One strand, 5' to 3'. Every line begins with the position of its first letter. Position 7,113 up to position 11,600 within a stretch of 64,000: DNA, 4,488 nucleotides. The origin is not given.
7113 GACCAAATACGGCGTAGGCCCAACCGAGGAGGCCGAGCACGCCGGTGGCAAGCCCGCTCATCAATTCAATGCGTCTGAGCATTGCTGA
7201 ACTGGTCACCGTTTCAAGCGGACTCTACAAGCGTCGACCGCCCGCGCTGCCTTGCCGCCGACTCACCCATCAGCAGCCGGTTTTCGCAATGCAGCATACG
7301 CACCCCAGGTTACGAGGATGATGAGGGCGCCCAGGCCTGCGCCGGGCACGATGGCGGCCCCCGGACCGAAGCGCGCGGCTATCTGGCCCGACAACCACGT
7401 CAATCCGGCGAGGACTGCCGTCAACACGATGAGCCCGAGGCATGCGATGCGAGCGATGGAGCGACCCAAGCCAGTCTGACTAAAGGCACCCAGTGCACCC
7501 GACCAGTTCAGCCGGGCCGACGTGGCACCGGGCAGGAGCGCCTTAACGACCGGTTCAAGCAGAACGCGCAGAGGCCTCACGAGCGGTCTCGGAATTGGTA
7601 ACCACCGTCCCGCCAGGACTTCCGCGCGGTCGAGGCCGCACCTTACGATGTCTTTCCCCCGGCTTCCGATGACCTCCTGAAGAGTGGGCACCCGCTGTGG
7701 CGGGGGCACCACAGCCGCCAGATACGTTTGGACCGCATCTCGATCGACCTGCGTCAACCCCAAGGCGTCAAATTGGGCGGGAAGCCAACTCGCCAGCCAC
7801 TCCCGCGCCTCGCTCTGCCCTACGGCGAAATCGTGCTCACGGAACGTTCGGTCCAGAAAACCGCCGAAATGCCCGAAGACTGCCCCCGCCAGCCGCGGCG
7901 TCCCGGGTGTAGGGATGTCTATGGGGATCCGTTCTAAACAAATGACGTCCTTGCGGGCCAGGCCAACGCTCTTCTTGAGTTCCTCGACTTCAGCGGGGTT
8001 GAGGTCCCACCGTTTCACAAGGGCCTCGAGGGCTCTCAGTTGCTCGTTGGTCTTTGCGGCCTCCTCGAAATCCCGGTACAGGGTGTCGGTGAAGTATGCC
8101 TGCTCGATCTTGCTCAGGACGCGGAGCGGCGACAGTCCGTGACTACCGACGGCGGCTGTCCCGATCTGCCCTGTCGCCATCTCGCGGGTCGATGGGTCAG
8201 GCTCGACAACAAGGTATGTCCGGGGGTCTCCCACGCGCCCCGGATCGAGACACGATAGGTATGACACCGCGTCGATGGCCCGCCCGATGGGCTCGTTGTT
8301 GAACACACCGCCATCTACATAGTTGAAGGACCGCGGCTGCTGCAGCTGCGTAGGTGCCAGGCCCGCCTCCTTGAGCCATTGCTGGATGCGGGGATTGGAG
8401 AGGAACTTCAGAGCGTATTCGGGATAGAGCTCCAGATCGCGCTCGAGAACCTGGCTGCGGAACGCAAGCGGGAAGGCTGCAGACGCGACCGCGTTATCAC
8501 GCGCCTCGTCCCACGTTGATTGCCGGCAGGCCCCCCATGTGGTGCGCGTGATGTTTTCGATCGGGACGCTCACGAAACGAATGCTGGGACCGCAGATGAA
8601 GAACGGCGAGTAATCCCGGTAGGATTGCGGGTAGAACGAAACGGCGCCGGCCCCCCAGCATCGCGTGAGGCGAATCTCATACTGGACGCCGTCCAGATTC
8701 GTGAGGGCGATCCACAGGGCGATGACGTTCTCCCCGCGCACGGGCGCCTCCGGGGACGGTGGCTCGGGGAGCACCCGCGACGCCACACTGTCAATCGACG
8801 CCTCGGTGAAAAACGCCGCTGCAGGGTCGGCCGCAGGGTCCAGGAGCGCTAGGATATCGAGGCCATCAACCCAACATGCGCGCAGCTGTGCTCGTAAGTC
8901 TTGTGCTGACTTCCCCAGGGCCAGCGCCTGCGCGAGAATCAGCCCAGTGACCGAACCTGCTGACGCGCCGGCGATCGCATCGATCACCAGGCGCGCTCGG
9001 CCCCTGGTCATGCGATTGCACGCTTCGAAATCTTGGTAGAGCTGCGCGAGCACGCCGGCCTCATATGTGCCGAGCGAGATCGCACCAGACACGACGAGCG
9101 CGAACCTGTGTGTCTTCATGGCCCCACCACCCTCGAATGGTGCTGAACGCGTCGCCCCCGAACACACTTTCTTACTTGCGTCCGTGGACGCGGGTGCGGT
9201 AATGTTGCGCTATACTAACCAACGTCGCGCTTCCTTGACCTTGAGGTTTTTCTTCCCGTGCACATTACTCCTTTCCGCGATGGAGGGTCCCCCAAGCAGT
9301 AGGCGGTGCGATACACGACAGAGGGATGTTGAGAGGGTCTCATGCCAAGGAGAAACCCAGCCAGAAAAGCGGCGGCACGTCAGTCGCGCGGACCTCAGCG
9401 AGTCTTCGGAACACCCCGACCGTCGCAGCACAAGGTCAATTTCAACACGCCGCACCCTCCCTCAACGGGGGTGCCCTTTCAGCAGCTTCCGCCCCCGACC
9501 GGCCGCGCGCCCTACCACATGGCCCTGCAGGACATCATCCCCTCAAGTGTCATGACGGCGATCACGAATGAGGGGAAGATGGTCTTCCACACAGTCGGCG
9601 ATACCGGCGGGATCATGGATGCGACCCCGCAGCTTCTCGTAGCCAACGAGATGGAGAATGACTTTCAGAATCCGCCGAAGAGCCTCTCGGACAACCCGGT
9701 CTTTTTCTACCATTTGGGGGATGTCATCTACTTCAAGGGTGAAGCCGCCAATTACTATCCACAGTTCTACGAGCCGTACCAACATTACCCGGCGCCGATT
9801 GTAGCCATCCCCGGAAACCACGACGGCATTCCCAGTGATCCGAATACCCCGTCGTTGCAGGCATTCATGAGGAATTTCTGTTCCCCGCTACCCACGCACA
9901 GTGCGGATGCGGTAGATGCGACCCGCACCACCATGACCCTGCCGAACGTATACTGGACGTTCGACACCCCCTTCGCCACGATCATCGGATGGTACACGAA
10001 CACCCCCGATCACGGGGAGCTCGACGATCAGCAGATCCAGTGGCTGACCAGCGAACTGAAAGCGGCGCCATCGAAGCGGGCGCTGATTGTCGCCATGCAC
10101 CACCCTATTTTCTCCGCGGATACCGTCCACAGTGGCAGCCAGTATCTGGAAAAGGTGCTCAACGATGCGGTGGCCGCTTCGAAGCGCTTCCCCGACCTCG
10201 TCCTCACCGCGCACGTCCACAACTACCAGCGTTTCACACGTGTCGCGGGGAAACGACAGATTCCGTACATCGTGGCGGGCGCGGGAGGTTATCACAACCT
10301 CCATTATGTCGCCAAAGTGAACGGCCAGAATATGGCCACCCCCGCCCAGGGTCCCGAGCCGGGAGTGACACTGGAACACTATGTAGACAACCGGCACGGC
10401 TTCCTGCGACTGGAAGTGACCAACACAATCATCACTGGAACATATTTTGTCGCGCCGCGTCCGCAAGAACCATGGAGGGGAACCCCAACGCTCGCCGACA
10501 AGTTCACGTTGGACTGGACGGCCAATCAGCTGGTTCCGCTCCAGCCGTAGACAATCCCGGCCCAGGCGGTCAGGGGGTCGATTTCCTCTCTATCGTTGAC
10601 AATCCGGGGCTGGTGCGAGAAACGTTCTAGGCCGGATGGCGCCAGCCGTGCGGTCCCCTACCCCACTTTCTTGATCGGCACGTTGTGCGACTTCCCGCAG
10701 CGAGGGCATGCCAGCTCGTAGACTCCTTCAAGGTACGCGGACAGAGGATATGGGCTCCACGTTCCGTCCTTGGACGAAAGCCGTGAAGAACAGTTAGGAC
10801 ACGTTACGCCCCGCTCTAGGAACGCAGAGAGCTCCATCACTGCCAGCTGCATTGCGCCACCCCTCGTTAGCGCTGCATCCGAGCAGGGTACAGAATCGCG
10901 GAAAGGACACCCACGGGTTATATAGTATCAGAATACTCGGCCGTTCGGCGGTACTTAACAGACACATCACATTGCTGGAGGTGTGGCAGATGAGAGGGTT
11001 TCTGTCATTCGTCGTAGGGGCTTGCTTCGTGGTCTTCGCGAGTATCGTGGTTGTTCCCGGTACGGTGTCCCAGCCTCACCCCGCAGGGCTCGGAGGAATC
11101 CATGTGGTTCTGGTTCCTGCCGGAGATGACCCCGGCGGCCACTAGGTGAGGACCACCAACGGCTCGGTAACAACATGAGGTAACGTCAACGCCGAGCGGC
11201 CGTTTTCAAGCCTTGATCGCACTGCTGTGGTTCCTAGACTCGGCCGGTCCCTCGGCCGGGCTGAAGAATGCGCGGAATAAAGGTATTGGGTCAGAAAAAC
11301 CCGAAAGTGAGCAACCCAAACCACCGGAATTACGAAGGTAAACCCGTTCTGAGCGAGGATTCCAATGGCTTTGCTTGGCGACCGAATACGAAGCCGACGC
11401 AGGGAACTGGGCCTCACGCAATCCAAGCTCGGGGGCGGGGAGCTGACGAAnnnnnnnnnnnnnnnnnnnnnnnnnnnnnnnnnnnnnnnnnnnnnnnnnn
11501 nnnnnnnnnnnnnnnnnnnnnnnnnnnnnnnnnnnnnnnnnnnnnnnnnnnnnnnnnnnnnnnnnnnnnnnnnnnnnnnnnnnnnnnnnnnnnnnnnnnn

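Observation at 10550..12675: Candidate peptide-signalling (RNPP/Rgg-like) module in a low-GC island: Zn-ribbon ORF, 51-aa pre-peptide-like ORF, XRE-TPR regulator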

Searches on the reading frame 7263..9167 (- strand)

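Call 5: search_protein_families(library=pfam, proteins=[window:7263-9167:-], max_evalue=0.01)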
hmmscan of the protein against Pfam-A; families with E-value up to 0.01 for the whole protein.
window:7263-9167:- (634 aa): 3 families
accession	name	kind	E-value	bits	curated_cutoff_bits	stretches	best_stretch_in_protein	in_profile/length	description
PF01734.28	Patatin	-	9.6e-13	49.2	27.7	1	24-95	1-61/191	Patatin-like phospholipase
PF11856.13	DUF3376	-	0.0021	17.9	25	1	405-464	335-401/514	Protein of unknown function (DUF3376)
PF12365.13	DUF3649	-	0.0093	16.2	21.2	0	575-592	10-27/27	Protein of unknown function (DUF3649)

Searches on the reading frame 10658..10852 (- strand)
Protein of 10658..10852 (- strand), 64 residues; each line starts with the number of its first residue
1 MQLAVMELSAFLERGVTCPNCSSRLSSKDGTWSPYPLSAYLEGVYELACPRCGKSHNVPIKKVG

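Call 5: search_protein_families(library=pfam, proteins=[window:10658-10852:-], max_evalue=0.01)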
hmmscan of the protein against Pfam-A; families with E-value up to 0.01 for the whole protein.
window:10658-10852:- (64 aa): 15 families
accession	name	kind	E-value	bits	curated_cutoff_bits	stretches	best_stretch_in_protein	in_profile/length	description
PF13717.11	Zn_ribbon_4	-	0.0002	21.6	30.3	0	48-63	4-19/36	zinc-ribbon domain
PF12760.12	Zn_ribbon_IS1595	-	0.00027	21.2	25.4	0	48-62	20-34/46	Transposase zinc-ribbon domain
PF23547.1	Zn_ribbon_FGT1_1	-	0.00029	20.8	27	0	42-59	16-33/35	FORGETTER1 first zinc ribbon domain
PF23454.1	Zn_ribbon_Brz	-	0.00047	21.1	27.9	0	44-60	3-19/58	Transcriptional regulator Brz zinc beta ribbon domain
PF24460.1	DUF7575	-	0.0017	18.1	28.5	0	47-55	4-12/28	Domain of unknown function (DUF7575)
PF24441.1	DUF7560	-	0.0019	18.3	27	0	45-58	4-17/44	Family of unknown function (DUF7560)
PF23451.1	Zn_ribbon_PaaD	-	0.0031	17.5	27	0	13-25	12-24/53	PaaD zinc beta ribbon domain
PF23548.1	Zn_ribbon_FGT1_2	-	0.0039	17.2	27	0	16-28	21-33/35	FORGETTER1 second zinc ribbon domain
PF13248.11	Zn_ribbon_3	-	0.0041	17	27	0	47-56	3-11/26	zinc-ribbon domain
PF22191.2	IBR_1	-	0.0043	17.3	27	0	13-30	1-18/47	IBR domain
PF09723.15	Zn_ribbon_8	-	0.0044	17.5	34.4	0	45-55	4-14/41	Zinc ribbon domain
PF19134.6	DUF5817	-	0.0054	17.1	31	0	48-58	23-33/57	Domain of unknown function (DUF5817)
PF12773.13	DZR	-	0.0072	16.9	27.3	0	17-56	14-34/45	Double zinc ribbon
PF24042.1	DUF7351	-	0.0075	16.5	31.2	1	14-61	66-109/177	Domain of unknown function (DUF7351)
PF01396.24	Zn_ribbon_Top1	-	0.0075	16.5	32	0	15-30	1-16/39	Topoisomerase DNA binding C4 zinc finger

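Call 56: search_protein_families(library=ncbifam, proteins=[window:10658-10852:-], max_evalue=0.01)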
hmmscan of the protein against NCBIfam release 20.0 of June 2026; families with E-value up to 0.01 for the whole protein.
window:10658-10852:- (64 aa): 4 families
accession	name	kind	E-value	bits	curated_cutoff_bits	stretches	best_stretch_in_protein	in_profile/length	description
NF038384.1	zinc_YnfU_fam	subfamily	0.00068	19.2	36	0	47-62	17-32/52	YnfU family zinc-binding protein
TIGR02605.1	CxxC_CxxC_SSSS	subfamily_domain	0.0051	16.9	31.3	0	45-55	4-14/52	FmdB family zinc ribbon protein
NF040506.1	PG0870_Nterm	domain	0.0059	16.7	50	0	36-56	2-21/56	PG0870-related protein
NF041795.1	Brz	equivalog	0.0098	16.2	100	0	43-56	2-15/60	transcriptional regulator Brz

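Call 84: search_protein_families(library=phrogs, proteins=[window:10658-10852:-], max_evalue=0.001)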
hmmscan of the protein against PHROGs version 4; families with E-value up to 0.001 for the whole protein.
window:10658-10852:- (64 aa): 1 family
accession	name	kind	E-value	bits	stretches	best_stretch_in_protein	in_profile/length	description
phrog_9188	-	unknown function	0.00092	20.4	0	42-58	34-50/70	-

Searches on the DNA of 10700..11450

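Call 60: search_rna_families(source=window, start=10700, end=11450, threshold=evalue, max_evalue=1)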
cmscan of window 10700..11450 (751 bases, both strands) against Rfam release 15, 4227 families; matches with E-value up to 1: 0.
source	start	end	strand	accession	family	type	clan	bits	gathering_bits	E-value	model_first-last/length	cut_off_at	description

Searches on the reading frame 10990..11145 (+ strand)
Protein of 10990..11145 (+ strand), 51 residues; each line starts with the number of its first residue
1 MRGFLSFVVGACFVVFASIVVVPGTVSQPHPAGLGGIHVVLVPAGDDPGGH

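Call 5: search_protein_families(library=pfam, proteins=[window:10990-11145:+], max_evalue=0.01)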
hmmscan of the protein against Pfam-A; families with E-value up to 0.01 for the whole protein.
window:10990-11145:+ (51 aa): 0 families

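Call 56: search_protein_families(library=ncbifam, proteins=[window:10990-11145:+], max_evalue=0.01)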
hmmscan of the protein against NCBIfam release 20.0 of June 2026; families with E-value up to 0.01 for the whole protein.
window:10990-11145:+ (51 aa): 0 families

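Call 71: find_homologous_proteins(query=window:10990-11142:+, max_evalue=10)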
Query window:10990-11142:+ (51 aa): 4 proteins with E <= 10 among 5 candidates.
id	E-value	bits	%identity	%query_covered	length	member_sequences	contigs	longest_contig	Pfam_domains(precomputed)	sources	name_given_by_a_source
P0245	3.5e-25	104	100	100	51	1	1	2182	-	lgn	-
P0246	3.5e-18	82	80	100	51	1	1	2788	-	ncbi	-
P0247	1.1e-10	58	65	100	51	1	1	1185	-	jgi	jgi:hypothetical protein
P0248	4.1e-10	57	63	100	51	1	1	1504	-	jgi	-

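Call 73: find_encoding_contigs(protein=P0246, flank=3000, max_places=2)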
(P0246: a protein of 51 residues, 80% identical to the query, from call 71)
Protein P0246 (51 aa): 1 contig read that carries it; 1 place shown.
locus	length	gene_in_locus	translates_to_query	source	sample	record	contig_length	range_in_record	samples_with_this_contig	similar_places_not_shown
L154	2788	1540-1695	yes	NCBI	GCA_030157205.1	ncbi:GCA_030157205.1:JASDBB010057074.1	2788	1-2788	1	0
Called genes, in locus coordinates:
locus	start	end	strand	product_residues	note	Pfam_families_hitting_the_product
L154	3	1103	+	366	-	?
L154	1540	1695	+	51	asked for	-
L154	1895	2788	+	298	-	?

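Call 74: find_encoding_contigs(protein=P0247, flank=3000, max_places=2)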
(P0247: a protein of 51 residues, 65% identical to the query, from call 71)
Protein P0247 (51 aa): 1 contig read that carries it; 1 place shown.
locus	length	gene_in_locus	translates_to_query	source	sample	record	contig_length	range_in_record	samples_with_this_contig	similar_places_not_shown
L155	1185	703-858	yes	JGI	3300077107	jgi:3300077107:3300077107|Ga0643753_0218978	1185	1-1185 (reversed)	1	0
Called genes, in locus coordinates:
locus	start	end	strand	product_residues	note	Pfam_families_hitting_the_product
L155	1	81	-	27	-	?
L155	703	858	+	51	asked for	-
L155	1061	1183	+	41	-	?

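Call 75: find_encoding_contigs(protein=P0248, flank=3000, max_places=2)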
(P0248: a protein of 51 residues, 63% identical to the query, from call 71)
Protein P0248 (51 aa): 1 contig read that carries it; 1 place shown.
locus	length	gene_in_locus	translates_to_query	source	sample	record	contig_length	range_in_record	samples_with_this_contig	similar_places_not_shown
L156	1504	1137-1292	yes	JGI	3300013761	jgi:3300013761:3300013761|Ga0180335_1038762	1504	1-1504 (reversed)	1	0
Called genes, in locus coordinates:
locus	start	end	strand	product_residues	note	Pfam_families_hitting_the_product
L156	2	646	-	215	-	?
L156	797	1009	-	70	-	PF23547:Zn_ribbon_FGT1_1 (faint)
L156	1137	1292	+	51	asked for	-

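Call 84: search_protein_families(library=phrogs, proteins=[window:10990-11145:+], max_evalue=0.001)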
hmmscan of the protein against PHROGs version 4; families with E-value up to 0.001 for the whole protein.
window:10990-11145:+ (51 aa): 0 families
